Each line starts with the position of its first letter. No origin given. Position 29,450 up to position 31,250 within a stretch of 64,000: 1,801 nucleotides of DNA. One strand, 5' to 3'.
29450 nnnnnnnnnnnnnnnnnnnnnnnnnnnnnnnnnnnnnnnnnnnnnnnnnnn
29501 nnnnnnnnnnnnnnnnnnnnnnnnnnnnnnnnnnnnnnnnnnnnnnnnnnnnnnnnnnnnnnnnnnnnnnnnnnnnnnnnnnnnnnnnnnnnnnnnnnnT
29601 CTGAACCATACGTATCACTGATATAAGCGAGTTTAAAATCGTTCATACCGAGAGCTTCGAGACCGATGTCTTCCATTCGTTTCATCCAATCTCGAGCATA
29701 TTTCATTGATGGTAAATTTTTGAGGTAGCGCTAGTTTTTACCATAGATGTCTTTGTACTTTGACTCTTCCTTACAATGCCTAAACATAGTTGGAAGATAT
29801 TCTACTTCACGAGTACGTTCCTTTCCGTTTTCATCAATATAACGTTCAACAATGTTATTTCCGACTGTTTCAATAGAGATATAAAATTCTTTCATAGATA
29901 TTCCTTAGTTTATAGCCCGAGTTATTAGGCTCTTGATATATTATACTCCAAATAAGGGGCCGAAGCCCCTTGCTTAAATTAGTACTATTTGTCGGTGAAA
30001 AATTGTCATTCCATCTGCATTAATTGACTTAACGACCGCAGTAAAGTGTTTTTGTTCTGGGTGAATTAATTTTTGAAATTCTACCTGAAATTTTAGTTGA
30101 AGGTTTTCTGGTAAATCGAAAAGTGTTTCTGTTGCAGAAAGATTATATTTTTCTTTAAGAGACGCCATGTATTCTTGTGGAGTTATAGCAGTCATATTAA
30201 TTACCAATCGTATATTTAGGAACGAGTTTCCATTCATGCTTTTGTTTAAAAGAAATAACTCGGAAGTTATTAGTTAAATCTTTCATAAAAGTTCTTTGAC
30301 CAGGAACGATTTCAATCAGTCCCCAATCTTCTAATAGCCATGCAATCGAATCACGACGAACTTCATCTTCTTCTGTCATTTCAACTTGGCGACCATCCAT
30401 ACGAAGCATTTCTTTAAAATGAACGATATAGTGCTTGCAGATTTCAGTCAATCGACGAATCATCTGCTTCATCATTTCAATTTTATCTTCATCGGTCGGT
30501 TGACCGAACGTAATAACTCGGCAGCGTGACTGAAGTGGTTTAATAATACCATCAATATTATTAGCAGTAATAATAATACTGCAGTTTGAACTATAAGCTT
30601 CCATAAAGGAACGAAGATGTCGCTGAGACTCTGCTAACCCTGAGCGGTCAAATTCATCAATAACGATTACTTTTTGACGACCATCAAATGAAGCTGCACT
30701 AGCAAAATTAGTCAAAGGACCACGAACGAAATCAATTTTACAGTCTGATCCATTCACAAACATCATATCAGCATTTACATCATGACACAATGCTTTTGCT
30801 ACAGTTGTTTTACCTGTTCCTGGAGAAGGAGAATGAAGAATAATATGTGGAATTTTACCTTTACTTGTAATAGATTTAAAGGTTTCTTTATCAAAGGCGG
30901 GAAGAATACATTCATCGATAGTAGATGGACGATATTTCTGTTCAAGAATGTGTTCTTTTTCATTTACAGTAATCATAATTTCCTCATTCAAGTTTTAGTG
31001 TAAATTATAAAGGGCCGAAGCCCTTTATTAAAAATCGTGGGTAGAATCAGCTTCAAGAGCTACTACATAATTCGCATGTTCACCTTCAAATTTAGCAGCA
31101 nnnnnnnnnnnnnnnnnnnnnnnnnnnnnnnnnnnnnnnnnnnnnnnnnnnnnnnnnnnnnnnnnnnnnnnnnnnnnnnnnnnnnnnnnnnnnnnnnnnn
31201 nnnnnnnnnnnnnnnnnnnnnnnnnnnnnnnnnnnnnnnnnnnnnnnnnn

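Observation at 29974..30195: Unassigned 73-aa ORF between the regA remnant and gene 43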

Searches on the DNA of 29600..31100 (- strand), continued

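Call 79: get_annotated_region(hit=H25, flank=60)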
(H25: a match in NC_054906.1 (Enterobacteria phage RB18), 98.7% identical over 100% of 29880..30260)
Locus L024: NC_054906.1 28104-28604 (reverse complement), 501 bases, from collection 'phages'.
description: Enterobacteria phage RB18, complete genome.
organism: Enterobacteria phage RB18 (NCBI taxid 10692)
taxonomy: Viruses; Duplodnaviria; Heunggongvirae; Uroviricota; Caudoviricetes; Straboviridae; Tevenvirinae; Tequatrovirus; Tequatrovirus RB18
host: Escherichia coli; source: -; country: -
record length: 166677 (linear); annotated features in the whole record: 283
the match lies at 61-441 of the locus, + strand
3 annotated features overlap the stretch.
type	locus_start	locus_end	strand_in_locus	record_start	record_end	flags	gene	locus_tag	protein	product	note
CDS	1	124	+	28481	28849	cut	regA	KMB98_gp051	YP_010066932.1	translation repressor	regulates translation of mRNAs for DNA replication proteins and other early gene products; RegA; binds mRNA and ...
CDS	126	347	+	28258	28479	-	-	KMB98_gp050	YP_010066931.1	hypothetical protein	gp43.1; 43.1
CDS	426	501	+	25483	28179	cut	-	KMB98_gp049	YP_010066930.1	DNA polymerase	gp43; core DNA polymerase of T4 replisome,3'-5' exonuclease; possesses DNA synthesis, 3' to 5' exonuclease (ssDNA), ...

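Call 81: search_rna_families(source=window, start=29600, end=30600, threshold=evalue, max_evalue=1)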
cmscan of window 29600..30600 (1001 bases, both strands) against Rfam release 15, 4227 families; matches with E-value up to 1: 0.
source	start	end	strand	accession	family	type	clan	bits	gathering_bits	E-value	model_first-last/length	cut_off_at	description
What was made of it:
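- Tried and rejected: There is no Rfam match in 29600-30600 at E up to 1 (call 81).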

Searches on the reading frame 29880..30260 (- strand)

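Call 11: search_protein_families(library=phrogs, proteins=[L003:1575-1811:+], max_evalue=1)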
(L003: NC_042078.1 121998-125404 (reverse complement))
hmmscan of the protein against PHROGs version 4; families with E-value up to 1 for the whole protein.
L003:1575-1811:+ (78 aa): 1 family
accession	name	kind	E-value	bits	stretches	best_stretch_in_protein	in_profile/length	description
phrog_3826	-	unknown function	4.4e-34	116.9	1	6-78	1-73/73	-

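Call 12: search_protein_families(library=pfam, proteins=[L003:1575-1811:+], max_evalue=10)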
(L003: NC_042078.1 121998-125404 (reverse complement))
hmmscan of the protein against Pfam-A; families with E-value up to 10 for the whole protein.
L003:1575-1811:+ (78 aa): 1 family
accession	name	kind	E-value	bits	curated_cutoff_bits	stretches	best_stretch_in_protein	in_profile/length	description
PF25760.1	Phage_RB18_ORF43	-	3e-30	104.4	27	1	12-78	3-69/69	Phage RB18 ORF43.1 protein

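Call 57: search_protein_families(library=padloc, proteins=[L003:1575-1808:+], max_evalue=10)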
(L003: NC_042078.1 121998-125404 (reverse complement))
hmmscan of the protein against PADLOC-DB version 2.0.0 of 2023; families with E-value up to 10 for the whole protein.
L003:1575-1808:+ (78 aa): 0 families
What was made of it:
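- On Known anti-phage defence proteins (PADLOC-DB): No hits for three diverged members at E up to 10 (call 57).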
